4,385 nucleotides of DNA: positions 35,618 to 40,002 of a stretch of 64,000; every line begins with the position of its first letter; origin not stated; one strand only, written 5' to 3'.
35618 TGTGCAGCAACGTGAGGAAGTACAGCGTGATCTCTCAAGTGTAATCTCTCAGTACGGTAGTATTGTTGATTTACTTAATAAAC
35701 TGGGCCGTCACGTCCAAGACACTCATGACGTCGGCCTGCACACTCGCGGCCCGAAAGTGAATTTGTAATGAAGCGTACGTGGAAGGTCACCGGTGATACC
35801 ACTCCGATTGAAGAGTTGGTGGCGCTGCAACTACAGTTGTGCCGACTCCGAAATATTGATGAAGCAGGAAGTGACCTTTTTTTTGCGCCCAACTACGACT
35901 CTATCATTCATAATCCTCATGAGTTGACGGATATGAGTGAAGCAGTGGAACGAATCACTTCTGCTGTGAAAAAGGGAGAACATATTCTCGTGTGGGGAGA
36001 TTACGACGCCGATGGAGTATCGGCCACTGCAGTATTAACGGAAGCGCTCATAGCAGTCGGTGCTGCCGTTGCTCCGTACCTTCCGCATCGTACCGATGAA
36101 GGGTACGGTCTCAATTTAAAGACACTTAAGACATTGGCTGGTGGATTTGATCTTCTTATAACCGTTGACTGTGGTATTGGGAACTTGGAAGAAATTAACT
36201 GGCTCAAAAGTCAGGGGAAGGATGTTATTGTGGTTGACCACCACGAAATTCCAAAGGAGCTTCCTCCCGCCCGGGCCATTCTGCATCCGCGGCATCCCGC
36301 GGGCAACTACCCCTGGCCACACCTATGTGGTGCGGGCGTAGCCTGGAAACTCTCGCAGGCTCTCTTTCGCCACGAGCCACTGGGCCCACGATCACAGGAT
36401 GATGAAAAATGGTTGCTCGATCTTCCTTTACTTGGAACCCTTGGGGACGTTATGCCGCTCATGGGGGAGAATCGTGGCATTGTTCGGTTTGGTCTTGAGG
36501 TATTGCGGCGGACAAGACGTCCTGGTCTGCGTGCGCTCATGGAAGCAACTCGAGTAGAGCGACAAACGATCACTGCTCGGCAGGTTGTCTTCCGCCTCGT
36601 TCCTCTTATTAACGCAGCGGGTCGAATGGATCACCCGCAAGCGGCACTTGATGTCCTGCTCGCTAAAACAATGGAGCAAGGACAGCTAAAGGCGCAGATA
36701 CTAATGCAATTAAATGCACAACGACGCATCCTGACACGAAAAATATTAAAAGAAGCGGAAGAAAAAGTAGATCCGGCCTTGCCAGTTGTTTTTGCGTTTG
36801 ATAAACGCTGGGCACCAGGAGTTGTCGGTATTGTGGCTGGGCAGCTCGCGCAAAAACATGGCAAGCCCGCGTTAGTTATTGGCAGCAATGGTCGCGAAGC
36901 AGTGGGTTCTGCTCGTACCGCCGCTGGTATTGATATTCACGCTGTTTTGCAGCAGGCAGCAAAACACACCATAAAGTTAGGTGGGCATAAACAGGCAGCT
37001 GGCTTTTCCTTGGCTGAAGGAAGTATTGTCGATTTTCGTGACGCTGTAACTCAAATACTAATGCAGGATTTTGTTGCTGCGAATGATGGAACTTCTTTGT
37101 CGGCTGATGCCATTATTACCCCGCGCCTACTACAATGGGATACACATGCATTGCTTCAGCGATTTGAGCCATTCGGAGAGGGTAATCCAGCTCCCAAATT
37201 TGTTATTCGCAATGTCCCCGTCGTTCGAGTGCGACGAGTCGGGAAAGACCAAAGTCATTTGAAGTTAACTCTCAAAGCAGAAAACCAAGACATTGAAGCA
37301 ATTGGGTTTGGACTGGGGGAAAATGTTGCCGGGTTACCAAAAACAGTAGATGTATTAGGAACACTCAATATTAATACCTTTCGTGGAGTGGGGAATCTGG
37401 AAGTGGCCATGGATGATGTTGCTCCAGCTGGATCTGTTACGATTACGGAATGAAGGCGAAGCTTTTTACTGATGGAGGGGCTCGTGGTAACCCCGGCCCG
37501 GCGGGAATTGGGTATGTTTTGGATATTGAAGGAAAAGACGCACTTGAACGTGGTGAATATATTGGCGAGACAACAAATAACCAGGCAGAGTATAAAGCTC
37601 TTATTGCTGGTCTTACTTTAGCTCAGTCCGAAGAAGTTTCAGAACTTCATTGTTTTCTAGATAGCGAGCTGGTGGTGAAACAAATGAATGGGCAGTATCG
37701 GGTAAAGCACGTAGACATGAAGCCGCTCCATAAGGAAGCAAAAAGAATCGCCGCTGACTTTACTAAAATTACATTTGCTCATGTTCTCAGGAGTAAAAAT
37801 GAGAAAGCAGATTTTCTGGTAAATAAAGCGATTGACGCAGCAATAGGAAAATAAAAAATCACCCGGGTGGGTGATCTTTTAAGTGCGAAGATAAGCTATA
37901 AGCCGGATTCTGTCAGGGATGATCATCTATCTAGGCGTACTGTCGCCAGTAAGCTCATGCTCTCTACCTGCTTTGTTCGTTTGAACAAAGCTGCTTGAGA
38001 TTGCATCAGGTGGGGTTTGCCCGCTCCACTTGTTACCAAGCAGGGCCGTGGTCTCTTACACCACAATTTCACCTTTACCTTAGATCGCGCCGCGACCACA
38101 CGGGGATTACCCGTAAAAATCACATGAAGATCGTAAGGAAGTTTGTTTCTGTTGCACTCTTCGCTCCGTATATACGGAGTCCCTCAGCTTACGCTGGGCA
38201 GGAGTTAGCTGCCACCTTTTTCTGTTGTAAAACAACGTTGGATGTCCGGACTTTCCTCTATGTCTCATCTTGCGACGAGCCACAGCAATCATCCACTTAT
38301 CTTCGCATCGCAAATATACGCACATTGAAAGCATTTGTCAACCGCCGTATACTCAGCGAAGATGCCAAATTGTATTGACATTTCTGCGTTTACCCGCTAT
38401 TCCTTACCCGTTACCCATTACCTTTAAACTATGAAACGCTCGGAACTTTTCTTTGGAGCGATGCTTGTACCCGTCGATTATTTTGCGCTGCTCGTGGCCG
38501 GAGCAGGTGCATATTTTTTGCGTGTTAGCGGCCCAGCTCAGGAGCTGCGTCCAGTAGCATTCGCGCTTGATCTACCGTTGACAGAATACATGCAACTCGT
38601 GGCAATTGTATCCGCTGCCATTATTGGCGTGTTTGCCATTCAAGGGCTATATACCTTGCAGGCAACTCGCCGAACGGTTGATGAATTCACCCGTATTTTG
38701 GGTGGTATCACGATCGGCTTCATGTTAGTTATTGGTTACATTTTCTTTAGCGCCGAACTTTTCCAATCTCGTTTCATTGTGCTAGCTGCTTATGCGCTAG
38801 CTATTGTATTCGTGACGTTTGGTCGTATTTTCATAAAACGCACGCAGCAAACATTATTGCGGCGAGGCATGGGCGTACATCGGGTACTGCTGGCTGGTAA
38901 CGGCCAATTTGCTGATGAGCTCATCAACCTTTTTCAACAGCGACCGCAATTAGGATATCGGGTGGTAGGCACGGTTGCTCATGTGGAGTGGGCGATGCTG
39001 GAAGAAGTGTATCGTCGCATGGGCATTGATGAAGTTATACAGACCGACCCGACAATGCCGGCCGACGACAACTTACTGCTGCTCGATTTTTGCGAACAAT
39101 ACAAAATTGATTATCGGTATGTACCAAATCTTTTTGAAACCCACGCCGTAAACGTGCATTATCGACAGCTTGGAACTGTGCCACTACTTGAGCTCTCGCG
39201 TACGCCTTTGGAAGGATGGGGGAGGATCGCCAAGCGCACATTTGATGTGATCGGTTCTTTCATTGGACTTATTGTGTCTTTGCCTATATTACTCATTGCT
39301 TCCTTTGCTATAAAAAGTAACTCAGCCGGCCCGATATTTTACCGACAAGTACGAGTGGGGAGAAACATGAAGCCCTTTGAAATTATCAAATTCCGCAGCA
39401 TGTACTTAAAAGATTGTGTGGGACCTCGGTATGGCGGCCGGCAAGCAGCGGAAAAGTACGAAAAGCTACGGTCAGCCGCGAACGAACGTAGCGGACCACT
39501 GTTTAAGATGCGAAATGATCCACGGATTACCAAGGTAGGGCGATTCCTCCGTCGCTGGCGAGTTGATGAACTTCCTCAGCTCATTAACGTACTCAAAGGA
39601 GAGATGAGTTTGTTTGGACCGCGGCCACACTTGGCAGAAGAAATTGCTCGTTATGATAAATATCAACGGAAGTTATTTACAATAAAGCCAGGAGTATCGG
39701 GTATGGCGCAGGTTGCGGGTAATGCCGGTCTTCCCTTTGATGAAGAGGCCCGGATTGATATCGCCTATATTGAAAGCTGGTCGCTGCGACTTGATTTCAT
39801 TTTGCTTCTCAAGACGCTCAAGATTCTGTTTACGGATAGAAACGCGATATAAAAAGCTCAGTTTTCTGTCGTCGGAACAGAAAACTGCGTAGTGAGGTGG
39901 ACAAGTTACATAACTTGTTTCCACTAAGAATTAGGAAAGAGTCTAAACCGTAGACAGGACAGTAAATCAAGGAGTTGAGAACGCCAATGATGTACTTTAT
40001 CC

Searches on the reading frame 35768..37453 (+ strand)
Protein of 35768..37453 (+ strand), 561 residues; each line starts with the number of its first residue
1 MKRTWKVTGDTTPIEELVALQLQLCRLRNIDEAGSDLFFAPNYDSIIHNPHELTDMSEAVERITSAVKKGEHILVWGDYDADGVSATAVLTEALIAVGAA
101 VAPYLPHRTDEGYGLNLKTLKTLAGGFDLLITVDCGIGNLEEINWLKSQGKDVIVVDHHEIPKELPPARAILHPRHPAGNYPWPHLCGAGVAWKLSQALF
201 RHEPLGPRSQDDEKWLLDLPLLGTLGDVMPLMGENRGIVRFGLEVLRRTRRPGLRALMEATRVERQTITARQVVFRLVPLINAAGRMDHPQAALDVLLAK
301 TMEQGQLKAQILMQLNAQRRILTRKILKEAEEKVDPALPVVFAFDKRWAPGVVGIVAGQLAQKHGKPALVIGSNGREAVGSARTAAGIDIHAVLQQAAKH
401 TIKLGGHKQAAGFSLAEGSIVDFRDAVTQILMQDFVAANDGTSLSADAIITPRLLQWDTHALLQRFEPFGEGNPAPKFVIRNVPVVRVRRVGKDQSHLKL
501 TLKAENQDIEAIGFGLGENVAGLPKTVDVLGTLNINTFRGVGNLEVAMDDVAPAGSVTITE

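Call 26: search_protein_families(library=pfam, proteins=[window:35768-37453:+], max_evalue=0.0001)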
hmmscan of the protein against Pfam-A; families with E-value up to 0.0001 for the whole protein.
window:35768-37453:+ (561 aa): 3 families
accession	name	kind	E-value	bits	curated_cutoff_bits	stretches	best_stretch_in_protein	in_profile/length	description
PF17768.7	RecJ_OB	-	1.6e-26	92.9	27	1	447-550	2-107/107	RecJ OB domain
PF01368.27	DHH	-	3.2e-23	82.8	28.1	1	72-203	1-104/125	DHH family, N-terminal domain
PF02272.25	DHHA1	-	3.3e-14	53.6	25.9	1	340-431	4-100/102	DHHA1 domain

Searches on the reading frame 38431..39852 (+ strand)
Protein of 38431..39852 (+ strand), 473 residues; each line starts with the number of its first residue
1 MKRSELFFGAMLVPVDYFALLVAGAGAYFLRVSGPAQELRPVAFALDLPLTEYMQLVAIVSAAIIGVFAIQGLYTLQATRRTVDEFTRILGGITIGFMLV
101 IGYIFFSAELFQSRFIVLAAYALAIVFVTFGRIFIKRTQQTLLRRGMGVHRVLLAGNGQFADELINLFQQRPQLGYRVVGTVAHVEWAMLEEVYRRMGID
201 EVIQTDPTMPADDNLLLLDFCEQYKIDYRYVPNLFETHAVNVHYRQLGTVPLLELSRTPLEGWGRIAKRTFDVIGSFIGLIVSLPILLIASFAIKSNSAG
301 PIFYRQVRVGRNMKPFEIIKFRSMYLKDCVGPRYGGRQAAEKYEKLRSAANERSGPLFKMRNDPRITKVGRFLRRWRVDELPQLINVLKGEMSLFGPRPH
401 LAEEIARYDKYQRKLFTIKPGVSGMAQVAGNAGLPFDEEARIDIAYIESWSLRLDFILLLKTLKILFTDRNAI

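Call 26: search_protein_families(library=pfam, proteins=[window:38431-39852:+], max_evalue=0.0001)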
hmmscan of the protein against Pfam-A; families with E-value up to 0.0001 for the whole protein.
window:38431-39852:+ (473 aa): 2 families
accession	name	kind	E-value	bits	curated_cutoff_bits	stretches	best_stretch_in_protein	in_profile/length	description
PF02397.22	Bac_transf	-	3.2e-60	203.2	27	1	268-467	1-178/179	Bacterial sugar transferase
PF13727.12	CoA_binding_3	-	6.5e-10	39.7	25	1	70-183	2-111/175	CoA-binding domain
